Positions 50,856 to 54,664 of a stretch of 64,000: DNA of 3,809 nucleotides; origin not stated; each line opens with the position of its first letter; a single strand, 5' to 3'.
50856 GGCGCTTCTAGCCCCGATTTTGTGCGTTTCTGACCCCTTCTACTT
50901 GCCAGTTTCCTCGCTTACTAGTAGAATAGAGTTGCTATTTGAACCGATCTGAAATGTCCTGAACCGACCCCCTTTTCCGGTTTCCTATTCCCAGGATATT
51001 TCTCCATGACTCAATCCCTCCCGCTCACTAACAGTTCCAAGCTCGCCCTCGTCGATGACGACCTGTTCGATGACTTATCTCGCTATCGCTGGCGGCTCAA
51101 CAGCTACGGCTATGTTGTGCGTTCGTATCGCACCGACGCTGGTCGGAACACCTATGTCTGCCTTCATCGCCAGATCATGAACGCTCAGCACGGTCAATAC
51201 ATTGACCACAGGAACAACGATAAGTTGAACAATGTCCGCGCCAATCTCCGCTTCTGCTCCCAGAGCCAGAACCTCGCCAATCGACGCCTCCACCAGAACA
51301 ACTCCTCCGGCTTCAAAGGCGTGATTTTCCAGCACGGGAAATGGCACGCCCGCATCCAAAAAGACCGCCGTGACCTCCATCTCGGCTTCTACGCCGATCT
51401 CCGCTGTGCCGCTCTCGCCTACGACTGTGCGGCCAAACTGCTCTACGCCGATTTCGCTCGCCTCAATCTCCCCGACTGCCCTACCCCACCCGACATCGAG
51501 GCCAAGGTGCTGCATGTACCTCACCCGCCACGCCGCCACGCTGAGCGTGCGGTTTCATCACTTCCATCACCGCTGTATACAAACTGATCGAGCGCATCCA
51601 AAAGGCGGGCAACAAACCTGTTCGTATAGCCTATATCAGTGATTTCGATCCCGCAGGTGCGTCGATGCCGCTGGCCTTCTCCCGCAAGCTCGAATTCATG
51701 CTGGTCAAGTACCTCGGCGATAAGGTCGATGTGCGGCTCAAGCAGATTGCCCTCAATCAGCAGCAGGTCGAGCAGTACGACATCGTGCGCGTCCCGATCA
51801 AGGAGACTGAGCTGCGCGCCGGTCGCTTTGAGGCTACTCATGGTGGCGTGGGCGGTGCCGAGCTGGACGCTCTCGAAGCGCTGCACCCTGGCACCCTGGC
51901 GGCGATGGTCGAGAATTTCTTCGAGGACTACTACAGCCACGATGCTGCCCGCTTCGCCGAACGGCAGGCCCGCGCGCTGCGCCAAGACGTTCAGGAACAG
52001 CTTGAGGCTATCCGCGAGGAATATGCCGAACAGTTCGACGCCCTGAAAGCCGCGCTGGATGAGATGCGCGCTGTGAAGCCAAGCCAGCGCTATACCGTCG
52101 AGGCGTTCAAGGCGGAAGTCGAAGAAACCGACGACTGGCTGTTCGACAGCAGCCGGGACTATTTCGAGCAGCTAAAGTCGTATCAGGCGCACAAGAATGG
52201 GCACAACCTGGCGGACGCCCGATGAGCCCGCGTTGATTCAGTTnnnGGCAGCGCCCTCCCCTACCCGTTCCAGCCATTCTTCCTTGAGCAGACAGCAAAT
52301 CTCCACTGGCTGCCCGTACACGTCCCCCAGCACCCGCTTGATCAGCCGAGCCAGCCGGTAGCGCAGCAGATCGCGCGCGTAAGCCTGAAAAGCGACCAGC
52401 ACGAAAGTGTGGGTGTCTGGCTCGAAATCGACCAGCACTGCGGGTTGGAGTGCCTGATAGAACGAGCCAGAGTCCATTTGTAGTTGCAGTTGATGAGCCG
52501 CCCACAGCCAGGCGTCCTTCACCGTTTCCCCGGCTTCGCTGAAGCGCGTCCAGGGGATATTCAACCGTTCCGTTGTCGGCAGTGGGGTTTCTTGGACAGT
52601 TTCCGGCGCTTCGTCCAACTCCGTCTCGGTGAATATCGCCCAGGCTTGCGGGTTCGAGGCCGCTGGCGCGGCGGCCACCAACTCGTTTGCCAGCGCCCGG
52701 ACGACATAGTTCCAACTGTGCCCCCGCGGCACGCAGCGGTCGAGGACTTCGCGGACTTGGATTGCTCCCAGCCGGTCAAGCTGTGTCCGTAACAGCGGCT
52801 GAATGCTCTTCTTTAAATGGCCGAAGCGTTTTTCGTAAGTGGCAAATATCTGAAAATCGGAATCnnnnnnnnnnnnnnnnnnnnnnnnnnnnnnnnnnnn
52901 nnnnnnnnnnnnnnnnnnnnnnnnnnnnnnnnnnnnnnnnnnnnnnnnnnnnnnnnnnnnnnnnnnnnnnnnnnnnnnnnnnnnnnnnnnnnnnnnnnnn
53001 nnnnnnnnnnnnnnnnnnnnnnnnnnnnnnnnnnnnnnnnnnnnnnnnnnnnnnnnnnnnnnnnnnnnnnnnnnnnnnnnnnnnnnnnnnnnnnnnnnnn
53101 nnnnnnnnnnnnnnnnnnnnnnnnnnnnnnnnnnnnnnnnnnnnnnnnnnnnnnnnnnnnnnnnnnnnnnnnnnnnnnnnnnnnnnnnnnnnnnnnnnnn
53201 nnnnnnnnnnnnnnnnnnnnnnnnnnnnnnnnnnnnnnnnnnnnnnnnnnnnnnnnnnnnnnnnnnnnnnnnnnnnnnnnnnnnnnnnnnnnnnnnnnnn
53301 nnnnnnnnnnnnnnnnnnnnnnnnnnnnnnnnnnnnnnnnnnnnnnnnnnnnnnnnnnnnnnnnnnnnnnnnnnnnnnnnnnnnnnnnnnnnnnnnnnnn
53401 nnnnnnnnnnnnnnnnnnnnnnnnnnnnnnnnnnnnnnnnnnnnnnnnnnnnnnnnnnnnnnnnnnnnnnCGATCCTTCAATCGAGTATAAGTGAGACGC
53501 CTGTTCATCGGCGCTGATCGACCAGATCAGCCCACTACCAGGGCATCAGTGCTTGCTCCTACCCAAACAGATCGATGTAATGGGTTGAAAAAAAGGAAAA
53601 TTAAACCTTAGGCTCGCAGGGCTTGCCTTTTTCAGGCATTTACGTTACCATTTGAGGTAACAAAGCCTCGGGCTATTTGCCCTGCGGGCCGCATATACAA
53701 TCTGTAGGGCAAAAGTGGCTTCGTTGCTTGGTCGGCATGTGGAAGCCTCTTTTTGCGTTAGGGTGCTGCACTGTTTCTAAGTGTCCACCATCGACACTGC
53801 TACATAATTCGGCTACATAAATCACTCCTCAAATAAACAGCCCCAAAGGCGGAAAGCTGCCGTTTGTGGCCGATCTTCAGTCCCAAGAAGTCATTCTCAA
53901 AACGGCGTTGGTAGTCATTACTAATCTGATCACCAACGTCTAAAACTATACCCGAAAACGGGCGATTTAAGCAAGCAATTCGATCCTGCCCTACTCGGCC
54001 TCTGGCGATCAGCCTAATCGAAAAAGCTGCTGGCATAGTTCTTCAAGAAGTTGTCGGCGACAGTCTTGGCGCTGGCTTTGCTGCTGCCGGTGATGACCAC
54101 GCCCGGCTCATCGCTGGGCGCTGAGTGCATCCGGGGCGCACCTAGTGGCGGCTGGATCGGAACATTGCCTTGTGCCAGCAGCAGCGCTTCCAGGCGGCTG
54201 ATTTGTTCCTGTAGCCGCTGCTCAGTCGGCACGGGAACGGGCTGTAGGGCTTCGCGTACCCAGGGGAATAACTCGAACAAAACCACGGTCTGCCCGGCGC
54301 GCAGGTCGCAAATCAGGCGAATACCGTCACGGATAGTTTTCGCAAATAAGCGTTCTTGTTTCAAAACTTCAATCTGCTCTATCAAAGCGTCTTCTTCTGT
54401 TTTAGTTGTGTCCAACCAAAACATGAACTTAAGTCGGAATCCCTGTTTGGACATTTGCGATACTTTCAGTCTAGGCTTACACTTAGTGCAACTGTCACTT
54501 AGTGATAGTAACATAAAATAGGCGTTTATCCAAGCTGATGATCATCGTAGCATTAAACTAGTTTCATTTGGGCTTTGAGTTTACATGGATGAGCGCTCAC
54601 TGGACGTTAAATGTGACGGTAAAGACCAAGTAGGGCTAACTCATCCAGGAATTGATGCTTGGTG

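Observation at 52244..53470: Replication-initiator-like gene carrying iteron-like palindromic repeats inside its own coding sequence (lambda-O-like arrangement)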

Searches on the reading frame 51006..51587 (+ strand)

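Call 14: search_protein_families(library=pfam, proteins=[window:51006-51587:+], max_evalue=0.01)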
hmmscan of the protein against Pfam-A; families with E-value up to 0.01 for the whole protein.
window:51006-51587:+ (193 aa): 1 family
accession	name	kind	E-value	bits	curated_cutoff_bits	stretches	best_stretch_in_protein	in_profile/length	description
PF13392.12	HNH_3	-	4.1e-05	23.6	24.8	1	63-90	13-45/46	HNH endonuclease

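Call 35: search_protein_families(library=phrogs, proteins=[window:51006-51587:+], max_evalue=0.1)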
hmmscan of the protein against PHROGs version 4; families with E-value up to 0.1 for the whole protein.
window:51006-51587:+ (193 aa): 13 families
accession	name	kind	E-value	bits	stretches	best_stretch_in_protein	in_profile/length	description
phrog_99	-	DNA, RNA and nucleotide metabolism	3.1e-30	107.1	1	33-154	146-267/383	HNH endonuclease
phrog_4578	-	DNA, RNA and nucleotide metabolism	7.2e-22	78.7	1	60-154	26-122/130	HNH endonuclease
phrog_3593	-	DNA, RNA and nucleotide metabolism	8.4e-13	49.5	1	33-142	82-192/210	HNH endonuclease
phrog_374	-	DNA, RNA and nucleotide metabolism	2.7e-09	37.4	1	63-156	323-416/617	HNH endonuclease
phrog_36769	-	unknown function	1.6e-05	25.4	1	45-156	236-358/367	-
phrog_59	-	DNA, RNA and nucleotide metabolism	9.1e-05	23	1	32-111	172-246/423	HNH endonuclease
phrog_959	-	DNA, RNA and nucleotide metabolism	0.00019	22.2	1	32-102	40-115/138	HNH endonuclease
phrog_24751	-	DNA, RNA and nucleotide metabolism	0.0053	18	1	111-148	21-57/65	HNH endonuclease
phrog_13470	-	DNA, RNA and nucleotide metabolism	0.0057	17.8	1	37-130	37-126/152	HNH endonuclease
phrog_15471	-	DNA, RNA and nucleotide metabolism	0.011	16.6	1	34-99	16-83/183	HNH endonuclease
phrog_21964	-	DNA, RNA and nucleotide metabolism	0.02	15.5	1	32-99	146-215/244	HNH endonuclease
phrog_10730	-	DNA, RNA and nucleotide metabolism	0.032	14.9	1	46-108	88-157/234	HNH endonuclease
phrog_7545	-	DNA, RNA and nucleotide metabolism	0.055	14.7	1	30-98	62-135/160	HNH endonuclease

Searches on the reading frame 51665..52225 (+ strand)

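Call 14: search_protein_families(library=pfam, proteins=[window:51665-52225:+], max_evalue=0.01)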
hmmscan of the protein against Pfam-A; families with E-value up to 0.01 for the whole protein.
window:51665-52225:+ (186 aa): 2 families
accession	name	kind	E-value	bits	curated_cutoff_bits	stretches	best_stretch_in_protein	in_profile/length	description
PF03469.19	XH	-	0.00084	19.7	22.2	1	106-147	60-102/131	XH domain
PF09738.14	LRRFIP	-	0.0079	16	28.2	1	91-181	72-156/300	LRRFIP family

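Call 33: search_protein_families(library=pfam, proteins=[window:51665-52225:+], max_evalue=1)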
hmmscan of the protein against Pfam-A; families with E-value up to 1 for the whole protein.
window:51665-52225:+ (186 aa): 7 families
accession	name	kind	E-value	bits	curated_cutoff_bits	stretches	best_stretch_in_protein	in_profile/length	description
PF03469.19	XH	-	0.00084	19.7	22.2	1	106-147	60-102/131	XH domain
PF09738.14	LRRFIP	-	0.0079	16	28.2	1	91-181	72-156/300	LRRFIP family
PF05873.17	Mt_ATP-synt_D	-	0.011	16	27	1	80-151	63-137/154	ATP synthase D chain, mitochondrial (ATP5H)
PF11379.13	DUF3182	-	0.011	15.1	26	1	37-97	271-333/354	Protein of unknown function (DUF3182)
PF19269.4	Anticodon_2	-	0.092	13.6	23.6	0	78-131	33-90/141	Anticodon binding domain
PF06419.17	COG6_N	-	0.093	13.3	27.4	1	101-136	12-47/114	Conserved oligomeric complex COG6, N-terminal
PF16515.11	HIP1_clath_bdg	-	0.68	10.8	28.8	1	106-156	18-65/99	Clathrin-binding domain of Huntingtin-interacting protein 1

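Call 35: search_protein_families(library=phrogs, proteins=[window:51665-52225:+], max_evalue=0.1)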
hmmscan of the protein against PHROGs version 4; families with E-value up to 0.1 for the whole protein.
window:51665-52225:+ (186 aa): 7 families
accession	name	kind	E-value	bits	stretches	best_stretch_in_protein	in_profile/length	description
phrog_6247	-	DNA, RNA and nucleotide metabolism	7.6e-09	36.2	1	15-122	195-294/303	DNA topoisomerase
phrog_30720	-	unknown function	0.02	15.5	1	81-154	103-175/204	-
phrog_36926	-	unknown function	0.056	14.5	0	78-142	83-147/174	-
phrog_15361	-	head and packaging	0.067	13.3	1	50-130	242-320/328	portal protein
phrog_34337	-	unknown function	0.069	14.6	0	106-162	10-67/85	-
phrog_7603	-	unknown function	0.093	14.2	0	84-140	17-71/94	-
phrog_1293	-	tail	0.1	11.3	0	92-169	796-884/1424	tail length tape measure protein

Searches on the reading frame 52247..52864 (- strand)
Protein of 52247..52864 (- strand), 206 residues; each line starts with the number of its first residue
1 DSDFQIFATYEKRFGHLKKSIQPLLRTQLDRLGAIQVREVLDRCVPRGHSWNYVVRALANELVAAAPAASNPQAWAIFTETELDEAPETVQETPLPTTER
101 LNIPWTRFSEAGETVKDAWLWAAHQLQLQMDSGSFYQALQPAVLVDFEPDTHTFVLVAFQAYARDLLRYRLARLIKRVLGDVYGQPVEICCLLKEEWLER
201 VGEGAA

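Call 89: search_protein_representatives(protein=window:52247-52864:-)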
Query: 206 residues. Proteins with E-value up to 0.001 (for the whole library): 191; up to 1e-10: 56; up to 1e-30: 9. The best 150 are listed.
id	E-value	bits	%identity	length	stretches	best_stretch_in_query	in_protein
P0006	1.9e-51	190.9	49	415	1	1-193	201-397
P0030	4.6e-47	176.6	50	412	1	1-199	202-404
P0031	4.9e-46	173.2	46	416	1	1-204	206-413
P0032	1.9e-41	158.3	45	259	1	1-197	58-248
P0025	4.2e-39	150.6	45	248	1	5-201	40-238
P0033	1.2e-38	149.1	44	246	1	1-201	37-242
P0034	2.9e-32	128.2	41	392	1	1-199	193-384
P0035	5.3e-32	127.4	41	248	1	1-203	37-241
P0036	1.4e-31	126.0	40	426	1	2-198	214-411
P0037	5.1e-29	117.7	39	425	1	1-197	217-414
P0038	1.1e-24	103.5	57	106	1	107-202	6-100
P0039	1.3e-24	103.3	38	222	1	2-201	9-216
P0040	1.7e-24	102.9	37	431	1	1-202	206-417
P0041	3.6e-22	95.3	38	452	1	2-199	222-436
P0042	4.5e-22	95.0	37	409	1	1-188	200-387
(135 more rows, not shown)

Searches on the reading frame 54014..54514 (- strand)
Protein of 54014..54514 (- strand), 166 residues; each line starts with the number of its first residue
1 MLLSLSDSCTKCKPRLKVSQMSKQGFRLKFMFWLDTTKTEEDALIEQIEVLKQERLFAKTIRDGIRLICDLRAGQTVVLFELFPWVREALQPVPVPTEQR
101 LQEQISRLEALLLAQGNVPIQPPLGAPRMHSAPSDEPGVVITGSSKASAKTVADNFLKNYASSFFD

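Call 14: search_protein_families(library=pfam, proteins=[window:54014-54514:-], max_evalue=0.01)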
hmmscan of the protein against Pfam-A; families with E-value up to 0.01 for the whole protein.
window:54014-54514:- (166 aa): 0 families

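Call 33: search_protein_families(library=pfam, proteins=[window:54014-54514:-], max_evalue=1)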
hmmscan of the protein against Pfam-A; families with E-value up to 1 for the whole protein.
window:54014-54514:- (166 aa): 0 families

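Call 35: search_protein_families(library=phrogs, proteins=[window:54014-54514:-], max_evalue=0.1)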
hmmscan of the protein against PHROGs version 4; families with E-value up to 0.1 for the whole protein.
window:54014-54514:- (166 aa): 2 families
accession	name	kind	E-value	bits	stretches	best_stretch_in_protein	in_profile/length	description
phrog_27809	-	unknown function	0.068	14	0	27-54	27-54/55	-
phrog_3031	-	unknown function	0.073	14.6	0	122-157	8-43/111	-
